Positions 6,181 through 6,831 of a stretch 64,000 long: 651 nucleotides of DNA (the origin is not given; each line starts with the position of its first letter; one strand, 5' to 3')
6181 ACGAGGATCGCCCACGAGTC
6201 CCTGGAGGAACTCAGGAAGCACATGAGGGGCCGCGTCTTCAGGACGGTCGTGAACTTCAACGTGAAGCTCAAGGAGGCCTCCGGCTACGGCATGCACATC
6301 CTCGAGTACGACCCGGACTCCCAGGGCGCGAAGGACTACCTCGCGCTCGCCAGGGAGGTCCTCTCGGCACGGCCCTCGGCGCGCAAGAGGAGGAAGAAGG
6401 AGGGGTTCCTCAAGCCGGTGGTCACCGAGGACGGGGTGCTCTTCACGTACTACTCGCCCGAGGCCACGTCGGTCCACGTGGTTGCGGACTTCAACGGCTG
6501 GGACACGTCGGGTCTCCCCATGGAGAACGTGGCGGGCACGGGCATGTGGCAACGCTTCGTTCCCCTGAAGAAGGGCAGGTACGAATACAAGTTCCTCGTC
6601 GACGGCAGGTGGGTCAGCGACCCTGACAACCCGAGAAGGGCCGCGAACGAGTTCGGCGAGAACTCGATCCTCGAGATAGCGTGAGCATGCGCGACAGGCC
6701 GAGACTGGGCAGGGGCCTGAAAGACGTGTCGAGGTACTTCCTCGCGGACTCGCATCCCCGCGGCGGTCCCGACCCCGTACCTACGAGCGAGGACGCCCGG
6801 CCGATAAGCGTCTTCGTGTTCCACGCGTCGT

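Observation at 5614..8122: Three-gene coupled operon: ParA-type ATPase fused to a CBM48 glycogen-binding domain, a Walker-A-less ParA paralogue and an unknown 196-aa protein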

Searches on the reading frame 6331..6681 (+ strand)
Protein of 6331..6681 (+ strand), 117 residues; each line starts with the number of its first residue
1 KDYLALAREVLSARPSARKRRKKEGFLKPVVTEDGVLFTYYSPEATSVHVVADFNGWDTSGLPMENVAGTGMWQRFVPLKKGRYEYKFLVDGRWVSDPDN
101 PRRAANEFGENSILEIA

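Call 26: search_solved_structures(query=window:6370-6681:+, max_evalue=0.01, show_alignments=3)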
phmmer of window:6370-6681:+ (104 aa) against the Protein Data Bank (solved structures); distinct sequences matched with E-value up to 0.01: 37.
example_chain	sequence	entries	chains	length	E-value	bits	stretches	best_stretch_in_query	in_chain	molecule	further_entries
5ot1_A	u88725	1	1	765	6.9e-07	32.5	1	24-86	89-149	Pullulanase type II, GH13 family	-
2f15_A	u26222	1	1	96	1e-06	31.9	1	28-91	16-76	5'-AMP-activated protein kinase, beta-2 subunit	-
4y0g_A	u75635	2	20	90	1.1e-06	31.8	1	31-91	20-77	5'-AMP-activated protein kinase subunit beta-2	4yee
2lu3_A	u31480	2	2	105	1.3e-06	31.6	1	29-91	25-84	5'-AMP-activated protein kinase subunit beta-2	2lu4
1z0n_A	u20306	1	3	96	2.4e-06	30.7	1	33-102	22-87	5'-AMP-activated protein kinase, beta-1 subunit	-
4yef_A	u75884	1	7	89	4.4e-06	29.9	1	33-102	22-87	5'-AMP-activated protein kinase subunit beta-1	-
1z0m_A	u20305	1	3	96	5.4e-06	29.6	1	33-102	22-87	5'-AMP-activated protein kinase, beta-1 subunit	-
4rer_B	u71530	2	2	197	5.6e-06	29.5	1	32-91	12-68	5'-AMP-activated protein kinase subunit beta-2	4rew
7jhg_B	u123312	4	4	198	6.2e-06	29.4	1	32-91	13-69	5'-AMP-activated protein kinase subunit beta-2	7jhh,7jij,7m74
6b2e_B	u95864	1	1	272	6.9e-06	29.2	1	28-91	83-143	5'-AMP-activated protein kinase subunit beta-2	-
4aef_A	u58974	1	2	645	9.2e-06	28.8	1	31-91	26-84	NEOPULLULANASE (ALPHA-AMYLASE II)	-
6joy_A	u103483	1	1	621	1.5e-05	28.2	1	20-92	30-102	1,4-alpha-glucan branching enzyme GlgB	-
3k1d_A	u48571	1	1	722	1.5e-05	28.1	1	21-80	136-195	1,4-alpha-glucan-branching enzyme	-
9u77_A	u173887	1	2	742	2.1e-05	27.7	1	21-79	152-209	1,4-alpha-glucan branching enzyme GlgB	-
8zqa_A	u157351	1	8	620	2.4e-05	27.5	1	19-92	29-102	1,4-alpha-glucan branching enzyme GlgB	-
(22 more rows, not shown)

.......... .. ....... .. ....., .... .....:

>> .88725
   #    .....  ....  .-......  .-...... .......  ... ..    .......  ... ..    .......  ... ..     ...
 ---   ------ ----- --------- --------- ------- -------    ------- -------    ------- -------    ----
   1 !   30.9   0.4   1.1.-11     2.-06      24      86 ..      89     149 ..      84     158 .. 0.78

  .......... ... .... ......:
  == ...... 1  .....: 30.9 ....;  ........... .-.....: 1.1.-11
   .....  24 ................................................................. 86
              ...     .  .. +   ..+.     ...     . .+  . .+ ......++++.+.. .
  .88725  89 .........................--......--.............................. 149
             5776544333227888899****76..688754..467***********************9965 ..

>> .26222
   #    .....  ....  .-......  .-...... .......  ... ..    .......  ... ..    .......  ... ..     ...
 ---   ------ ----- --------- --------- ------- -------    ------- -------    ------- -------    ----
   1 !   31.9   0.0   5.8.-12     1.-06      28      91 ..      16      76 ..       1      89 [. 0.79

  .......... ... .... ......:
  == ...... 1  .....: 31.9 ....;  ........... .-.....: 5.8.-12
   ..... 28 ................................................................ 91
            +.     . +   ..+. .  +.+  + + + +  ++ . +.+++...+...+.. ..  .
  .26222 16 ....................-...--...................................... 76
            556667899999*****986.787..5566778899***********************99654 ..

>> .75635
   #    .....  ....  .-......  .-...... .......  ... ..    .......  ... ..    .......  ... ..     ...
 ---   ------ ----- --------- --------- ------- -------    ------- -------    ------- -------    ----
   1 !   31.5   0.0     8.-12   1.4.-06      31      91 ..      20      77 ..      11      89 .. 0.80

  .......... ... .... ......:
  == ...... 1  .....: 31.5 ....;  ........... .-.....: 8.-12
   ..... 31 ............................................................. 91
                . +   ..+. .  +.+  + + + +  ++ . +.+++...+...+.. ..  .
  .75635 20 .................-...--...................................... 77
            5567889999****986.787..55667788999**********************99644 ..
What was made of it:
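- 6415..6681 (+): CBM48 / AMPK-beta-type glycogen-binding domain of gene 1 (aa 268-356). A roughly 12-aa basic linker (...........) joins it to the ATPase. PDB matches are AMPK beta-2/beta-1 CBM at about 1e-6, a pullulanase and GlgB (call 26).
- It aligns to AMPK beta CBMs solved with sugars (call 26).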

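Call 77: search_dna_similar(query=window:6331-6681:+, collection=plasmids, mode=protein, max_evalue=0.001, max_rows=15)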
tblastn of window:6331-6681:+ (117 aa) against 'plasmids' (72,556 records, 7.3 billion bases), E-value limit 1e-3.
Records with a match: 312; places in all: 313; records where one place covers at least 80% of the query: 1.
Best place of each record, by identity: <60% 312.
By first word of the organism name: Rhizobium 126; Ralstonia 126; Streptomyces 7; Pseudoalteromonas 6; Burkholderia 5; Azospirillum 5; Paracoccus 5; Cupriavidus 3; Sinorhizobium 3; Caballeronia 3; and 19 more.
By predicted mobility (MOB-suite, as given by PLSDB): non-mobilizable 139; mobilizable 113; conjugative 60.
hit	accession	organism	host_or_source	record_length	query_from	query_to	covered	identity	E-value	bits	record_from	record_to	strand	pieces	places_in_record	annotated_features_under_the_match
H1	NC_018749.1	Emticicia oligotrophica DSM 17448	warm spring water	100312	27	116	77%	38.0%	6e-5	47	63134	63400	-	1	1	esterase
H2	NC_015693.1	Runella slithyformis DSM 19594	fresh water lake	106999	30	117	75%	36.0%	1e-3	44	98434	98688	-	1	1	esterase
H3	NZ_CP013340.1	Raoultella ornithinolytica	cell culture,sewage plant sludge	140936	4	98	81%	32.7%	4e-4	45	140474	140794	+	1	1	none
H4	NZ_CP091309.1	Burkholderia pyrrocinia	-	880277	34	107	63%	41.6%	1e-6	52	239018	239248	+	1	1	glgB: 1,4-alpha-glucan branching protein GlgB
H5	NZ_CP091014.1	Burkholderia cenocepacia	-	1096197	34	107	63%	40.3%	4e-6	51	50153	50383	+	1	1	none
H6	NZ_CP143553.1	Burkholderia multivorans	Homo sapiens,bronchoalveolar lavage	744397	34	107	63%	40.3%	3e-5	49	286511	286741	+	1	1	glgB: 1,4-alpha-glucan branching protein GlgB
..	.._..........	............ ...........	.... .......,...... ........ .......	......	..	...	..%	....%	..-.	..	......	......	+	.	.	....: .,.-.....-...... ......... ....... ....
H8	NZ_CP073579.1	Photobacterium sp. GJ3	-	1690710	35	104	60%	41.4%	8e-5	47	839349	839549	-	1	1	record has no annotation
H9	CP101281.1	Burkholderia sp. FXe9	bacteria,soil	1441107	34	107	63%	39.0%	5e-6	50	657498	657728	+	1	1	glgB: 1,4-alpha-glucan branching protein GlgB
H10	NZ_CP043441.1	Cupriavidus campinensis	cell culture,soil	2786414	30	107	67%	36.9%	1e-6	52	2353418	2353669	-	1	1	none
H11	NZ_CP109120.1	Streptomyces sp. NBC_01766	-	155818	32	99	58%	42.3%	5e-9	59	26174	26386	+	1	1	glgB: 1,4-alpha-glucan branching protein GlgB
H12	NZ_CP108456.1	Streptomyces sp. NBC_01267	-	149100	32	99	58%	42.3%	5e-9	59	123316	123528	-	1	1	glgB: 1,4-alpha-glucan branching protein GlgB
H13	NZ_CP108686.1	Streptomyces sp. NBC_01014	-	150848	32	99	58%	42.3%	5e-9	59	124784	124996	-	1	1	glgB: 1,4-alpha-glucan branching protein GlgB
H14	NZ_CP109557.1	Streptomyces sp. NBC_01387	-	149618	32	99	58%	42.3%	5e-9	59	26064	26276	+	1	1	glgB: 1,4-alpha-glucan branching protein GlgB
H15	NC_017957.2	Tistrella mobilis KA081020-065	-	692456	35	114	68%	35.7%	4e-4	45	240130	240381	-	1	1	glgB: 1,4-alpha-glucan branching protein GlgB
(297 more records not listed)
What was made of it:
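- The nearest plasmid-borne relatives of the domain are GlgB CBM48s (call 77).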
